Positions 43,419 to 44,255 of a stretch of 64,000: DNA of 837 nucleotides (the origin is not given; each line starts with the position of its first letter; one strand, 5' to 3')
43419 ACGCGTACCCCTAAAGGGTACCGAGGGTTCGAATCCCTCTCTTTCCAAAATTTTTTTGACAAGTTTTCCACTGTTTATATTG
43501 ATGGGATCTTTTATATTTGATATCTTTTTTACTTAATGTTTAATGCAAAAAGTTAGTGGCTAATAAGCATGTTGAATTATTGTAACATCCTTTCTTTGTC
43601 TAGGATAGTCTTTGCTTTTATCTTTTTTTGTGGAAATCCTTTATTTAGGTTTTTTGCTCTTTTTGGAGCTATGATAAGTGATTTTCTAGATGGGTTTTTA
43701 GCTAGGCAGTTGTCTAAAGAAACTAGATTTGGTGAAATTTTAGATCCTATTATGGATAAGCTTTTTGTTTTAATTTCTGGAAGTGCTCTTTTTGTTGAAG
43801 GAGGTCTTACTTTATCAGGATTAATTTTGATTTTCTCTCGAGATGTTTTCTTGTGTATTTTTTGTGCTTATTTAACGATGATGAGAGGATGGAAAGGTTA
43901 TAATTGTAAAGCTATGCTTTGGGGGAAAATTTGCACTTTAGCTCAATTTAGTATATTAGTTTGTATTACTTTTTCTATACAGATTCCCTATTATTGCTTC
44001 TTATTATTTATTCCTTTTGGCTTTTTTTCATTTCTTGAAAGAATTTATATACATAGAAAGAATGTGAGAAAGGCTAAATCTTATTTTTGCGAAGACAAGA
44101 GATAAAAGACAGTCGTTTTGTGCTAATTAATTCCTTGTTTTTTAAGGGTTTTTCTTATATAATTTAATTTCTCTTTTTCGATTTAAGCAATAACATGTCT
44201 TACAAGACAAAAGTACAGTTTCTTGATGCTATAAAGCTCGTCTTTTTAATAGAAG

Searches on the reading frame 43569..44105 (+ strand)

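Call 53: search_protein_families(library=ncbifam, proteins=[window:43569-44105:+], max_evalue=0.01)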
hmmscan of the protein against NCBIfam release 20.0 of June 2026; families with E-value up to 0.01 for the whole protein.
window:43569-44105:+ (178 aa): 7 families
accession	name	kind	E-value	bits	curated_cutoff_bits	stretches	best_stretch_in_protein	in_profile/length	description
TIGR00560.1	pgsA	equivalog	3.5e-18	66.8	109.1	1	7-138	6-145/183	CDP-diacylglycerol--glycerol-3-phosphate 3-phosphatidyltransferase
NF053678.1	ClpnSynClsA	equivalog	3e-13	50.4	240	1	2-124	3-127/180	cardiolipin synthase ClsA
NF008090.0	PRK10832.1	equivalog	3.4e-09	37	304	1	15-136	22-144/182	CDP-diacylglycerol--glycerol-3-phosphate 3-phosphatidyltransferase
NF040950.1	archin_ph_syn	equivalog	1.1e-06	28.6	180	1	10-87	34-116/191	archaetidylinositol phosphate synthase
NF045883.1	PIPSynth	equivalog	3e-06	27.1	170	1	11-65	35-90/197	phosphatidylinositol phosphate synthase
TIGR00473.1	pssA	equivalog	8e-05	22.8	107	1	29-96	25-92/153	CDP-diacylglycerol--serine O-phosphatidyltransferase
TIGR04217.1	archae_ser_T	exception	0.0017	18.2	200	1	11-102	16-108/221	archaetidylserine synthase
